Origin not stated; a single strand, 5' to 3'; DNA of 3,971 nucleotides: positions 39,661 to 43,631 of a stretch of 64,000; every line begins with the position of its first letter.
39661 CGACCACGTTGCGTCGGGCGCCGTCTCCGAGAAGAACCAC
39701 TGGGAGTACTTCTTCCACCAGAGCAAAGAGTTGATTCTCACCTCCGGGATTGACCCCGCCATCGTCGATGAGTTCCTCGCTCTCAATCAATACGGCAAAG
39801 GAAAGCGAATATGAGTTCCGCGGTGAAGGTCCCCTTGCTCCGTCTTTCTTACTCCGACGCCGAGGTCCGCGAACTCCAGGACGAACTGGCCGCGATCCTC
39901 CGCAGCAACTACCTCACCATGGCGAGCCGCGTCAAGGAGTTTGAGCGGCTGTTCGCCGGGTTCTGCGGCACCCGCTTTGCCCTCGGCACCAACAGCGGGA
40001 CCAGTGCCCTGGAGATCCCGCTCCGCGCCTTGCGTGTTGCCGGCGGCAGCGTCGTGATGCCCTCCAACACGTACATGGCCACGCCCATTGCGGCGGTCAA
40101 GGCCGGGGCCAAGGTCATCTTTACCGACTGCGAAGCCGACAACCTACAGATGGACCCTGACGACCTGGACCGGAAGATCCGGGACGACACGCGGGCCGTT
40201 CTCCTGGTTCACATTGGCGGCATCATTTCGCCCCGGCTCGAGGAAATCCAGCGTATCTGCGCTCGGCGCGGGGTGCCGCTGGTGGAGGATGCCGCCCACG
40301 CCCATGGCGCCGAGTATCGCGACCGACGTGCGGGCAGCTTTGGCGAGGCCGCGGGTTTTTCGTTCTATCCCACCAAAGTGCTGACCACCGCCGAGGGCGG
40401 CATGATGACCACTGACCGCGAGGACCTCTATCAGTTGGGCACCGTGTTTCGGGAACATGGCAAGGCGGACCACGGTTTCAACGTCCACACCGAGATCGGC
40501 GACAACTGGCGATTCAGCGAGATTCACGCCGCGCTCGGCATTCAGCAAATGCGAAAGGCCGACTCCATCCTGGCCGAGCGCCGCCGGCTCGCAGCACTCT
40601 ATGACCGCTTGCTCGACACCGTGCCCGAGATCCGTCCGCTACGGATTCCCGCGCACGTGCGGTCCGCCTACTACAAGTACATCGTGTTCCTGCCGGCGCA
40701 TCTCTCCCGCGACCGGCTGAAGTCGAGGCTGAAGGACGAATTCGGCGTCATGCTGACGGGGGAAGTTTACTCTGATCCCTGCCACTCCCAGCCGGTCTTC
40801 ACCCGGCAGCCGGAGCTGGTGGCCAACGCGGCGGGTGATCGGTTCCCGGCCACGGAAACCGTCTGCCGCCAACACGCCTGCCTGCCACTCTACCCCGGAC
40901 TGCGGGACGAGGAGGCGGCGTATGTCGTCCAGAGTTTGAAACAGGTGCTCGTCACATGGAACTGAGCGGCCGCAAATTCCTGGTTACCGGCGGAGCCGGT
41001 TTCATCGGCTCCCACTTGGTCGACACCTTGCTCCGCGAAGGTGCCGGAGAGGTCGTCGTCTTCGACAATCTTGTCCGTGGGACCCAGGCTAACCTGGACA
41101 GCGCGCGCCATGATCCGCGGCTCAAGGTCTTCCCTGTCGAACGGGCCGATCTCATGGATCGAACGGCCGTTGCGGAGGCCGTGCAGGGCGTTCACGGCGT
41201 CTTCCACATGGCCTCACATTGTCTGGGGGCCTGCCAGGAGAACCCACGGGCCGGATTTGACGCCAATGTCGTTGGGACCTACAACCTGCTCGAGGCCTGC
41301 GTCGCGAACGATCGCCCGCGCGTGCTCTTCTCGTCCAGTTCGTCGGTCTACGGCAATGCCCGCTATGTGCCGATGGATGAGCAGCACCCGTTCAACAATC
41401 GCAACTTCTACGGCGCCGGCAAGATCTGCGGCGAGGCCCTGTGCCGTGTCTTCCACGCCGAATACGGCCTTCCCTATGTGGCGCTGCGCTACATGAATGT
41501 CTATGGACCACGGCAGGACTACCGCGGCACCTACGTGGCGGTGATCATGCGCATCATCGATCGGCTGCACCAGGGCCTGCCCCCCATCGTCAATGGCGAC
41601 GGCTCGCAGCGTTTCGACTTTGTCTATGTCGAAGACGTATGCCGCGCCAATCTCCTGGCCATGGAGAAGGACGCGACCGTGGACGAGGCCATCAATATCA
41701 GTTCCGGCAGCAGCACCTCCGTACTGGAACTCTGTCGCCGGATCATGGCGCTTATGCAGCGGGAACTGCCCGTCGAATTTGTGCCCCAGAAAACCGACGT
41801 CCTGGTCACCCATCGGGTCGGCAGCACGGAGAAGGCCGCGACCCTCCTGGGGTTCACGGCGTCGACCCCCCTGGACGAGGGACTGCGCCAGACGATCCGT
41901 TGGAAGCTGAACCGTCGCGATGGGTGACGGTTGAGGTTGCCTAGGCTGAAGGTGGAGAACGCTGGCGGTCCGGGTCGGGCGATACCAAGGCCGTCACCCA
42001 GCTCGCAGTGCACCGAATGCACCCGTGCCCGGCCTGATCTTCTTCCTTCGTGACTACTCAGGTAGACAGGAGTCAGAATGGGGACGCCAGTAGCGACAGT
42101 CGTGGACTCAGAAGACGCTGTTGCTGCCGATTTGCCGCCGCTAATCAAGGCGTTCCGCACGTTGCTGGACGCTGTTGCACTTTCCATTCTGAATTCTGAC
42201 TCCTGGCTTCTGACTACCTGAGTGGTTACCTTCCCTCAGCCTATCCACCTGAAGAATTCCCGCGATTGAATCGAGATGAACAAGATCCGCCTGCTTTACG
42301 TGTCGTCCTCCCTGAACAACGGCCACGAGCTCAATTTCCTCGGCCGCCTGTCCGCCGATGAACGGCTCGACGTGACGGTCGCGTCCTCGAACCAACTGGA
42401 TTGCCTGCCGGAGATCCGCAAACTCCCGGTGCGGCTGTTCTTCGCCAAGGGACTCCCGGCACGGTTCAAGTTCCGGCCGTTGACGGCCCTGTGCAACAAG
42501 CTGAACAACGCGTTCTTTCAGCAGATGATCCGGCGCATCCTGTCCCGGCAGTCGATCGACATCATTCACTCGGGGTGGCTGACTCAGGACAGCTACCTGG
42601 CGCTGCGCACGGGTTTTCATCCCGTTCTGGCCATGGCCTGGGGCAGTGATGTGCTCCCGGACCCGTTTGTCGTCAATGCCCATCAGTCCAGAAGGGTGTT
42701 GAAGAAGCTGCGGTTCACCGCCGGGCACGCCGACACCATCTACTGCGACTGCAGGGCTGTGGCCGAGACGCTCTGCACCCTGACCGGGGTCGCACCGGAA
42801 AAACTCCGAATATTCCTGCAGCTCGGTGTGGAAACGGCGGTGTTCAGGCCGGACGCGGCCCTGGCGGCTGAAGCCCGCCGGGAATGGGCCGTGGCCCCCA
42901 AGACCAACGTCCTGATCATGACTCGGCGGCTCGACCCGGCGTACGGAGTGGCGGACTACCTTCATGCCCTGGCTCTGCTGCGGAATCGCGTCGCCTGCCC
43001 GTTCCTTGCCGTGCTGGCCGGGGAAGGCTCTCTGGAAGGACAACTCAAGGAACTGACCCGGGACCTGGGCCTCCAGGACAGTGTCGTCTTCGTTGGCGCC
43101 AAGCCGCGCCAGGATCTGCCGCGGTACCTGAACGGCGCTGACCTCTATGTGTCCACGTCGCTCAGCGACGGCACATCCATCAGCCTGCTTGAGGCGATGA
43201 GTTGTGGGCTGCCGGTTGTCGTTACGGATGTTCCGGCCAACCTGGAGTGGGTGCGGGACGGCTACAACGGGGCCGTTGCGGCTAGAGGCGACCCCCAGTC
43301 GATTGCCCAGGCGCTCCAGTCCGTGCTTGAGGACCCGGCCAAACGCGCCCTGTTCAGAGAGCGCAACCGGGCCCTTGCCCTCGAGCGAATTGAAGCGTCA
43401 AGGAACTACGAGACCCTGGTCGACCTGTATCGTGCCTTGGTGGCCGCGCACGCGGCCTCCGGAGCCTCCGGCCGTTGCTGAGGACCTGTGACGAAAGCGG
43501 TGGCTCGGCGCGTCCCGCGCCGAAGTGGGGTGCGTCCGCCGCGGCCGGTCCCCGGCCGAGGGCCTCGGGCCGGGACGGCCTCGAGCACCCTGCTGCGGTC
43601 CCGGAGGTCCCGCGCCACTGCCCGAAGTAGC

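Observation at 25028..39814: Aminoethylphosphonate pathway interleaved with four cobalamin-dependent radical SAM enzymes inside a surface-glycan locus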

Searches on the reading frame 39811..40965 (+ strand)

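Call 4: search_protein_families(library=pfam, proteins=[window:39811-40965:+])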
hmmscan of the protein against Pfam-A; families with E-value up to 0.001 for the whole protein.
window:39811-40965:+ (384 aa): 4 families
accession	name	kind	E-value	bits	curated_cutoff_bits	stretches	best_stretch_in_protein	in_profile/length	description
PF01041.23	DegT_DnrJ_EryC1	-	2.3e-98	330.2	19.8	1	20-376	5-359/360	DegT/DnrJ/EryC1/StrS aminotransferase family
PF01212.27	Beta_elim_lyase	-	1e-07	32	27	1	39-275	32-272/288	Beta-eliminating lyase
PF00155.27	Aminotran_1_2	-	1.6e-06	28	19.7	1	31-168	35-193/361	Aminotransferase class I and II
PF01053.26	Cys_Met_Meta_PP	-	0.00056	19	27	1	41-161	54-174/381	Cys/Met metabolism PLP-dependent enzyme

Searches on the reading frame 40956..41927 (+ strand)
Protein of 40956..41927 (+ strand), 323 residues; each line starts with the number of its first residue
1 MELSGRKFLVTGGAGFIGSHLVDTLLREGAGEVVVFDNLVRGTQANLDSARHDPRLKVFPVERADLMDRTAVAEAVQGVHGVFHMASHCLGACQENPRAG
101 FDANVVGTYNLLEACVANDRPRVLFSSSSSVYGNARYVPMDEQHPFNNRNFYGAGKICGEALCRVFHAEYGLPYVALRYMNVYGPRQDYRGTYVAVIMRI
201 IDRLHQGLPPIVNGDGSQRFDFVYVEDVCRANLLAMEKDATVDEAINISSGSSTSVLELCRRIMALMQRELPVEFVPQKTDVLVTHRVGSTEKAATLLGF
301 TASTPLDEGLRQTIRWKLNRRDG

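Call 4: search_protein_families(library=pfam, proteins=[window:40956-41927:+])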
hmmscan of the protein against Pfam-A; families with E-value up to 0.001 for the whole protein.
window:40956-41927:+ (323 aa): 10 families
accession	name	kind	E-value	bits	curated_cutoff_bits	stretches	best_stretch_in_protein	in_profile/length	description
PF01370.27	Epimerase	-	1.1e-59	202.2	20.9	1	9-248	2-239/240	NAD dependent epimerase/dehydratase family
PF16363.11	GDP_Man_Dehyd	-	6.6e-51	174.2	27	1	9-313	1-332/332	GDP-mannose 4,6 dehydratase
PF01073.25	3Beta_HSD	-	1.4e-26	93.6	22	1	9-237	1-230/280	3-beta hydroxysteroid dehydrogenase/isomerase family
PF02719.21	Polysacc_synt_2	-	1.4e-15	57.7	20.2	1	9-269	2-249/293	Polysaccharide biosynthesis protein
PF07993.18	NAD_binding_4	-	1.2e-12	48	20.1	1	69-231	79-257/258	Male sterility protein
PF04321.23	RmlD_sub_bind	-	8.5e-10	38.6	27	1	7-200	2-166/287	RmlD substrate binding domain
PF13460.12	NAD_binding_10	-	1.5e-08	35.2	27.2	1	12-135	1-105/184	NAD(P)H-binding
PF08659.16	KR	-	2.4e-08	34.5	22.6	1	8-135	3-144/180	KR domain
PF05368.20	NmrA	-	0.0001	22.4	27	1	7-127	4-106/298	NmrA-like family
PF00106.31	adh_short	-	0.00039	20.4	26.6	0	9-80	4-72/195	short chain dehydrogenase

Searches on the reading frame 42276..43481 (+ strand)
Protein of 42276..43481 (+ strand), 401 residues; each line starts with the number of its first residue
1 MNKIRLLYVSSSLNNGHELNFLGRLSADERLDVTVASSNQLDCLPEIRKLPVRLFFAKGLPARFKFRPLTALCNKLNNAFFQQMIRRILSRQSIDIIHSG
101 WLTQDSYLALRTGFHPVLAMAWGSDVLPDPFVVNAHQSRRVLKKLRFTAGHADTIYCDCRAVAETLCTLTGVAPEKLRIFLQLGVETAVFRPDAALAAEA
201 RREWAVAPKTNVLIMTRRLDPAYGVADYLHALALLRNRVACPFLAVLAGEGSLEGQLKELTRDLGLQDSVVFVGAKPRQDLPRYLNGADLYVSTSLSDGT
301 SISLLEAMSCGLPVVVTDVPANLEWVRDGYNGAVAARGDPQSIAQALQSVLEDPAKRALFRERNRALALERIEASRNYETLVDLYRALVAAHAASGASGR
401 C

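Call 4: search_protein_families(library=pfam, proteins=[window:42276-43481:+])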
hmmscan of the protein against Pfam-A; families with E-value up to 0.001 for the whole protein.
window:42276-43481:+ (401 aa): 6 families
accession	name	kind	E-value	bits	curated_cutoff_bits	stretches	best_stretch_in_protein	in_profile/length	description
PF00534.26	Glycos_transf_1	-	1.1e-37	129.6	26.4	1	199-365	4-170/172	Glycosyl transferases group 1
PF13692.12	Glyco_trans_1_4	-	1.9e-30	106.4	27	1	211-353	2-142/142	Glycosyl transferases group 1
PF13477.12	Glyco_trans_4_2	-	3.8e-07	30.8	23.4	1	27-156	21-136/139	Glycosyl transferase 4-like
PF13524.12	Glyco_trans_1_2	-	6.1e-07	29.9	25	1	270-382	29-143/144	Glycosyl transferase-like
PF13439.12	Glyco_transf_4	-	6.7e-07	29.9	28.5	1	32-179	21-161/170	Glycosyltransferase Family 4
PF22772.2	WsaF_C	-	0.00017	21.9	27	1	264-348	51-133/133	WsaF, C-terminal domain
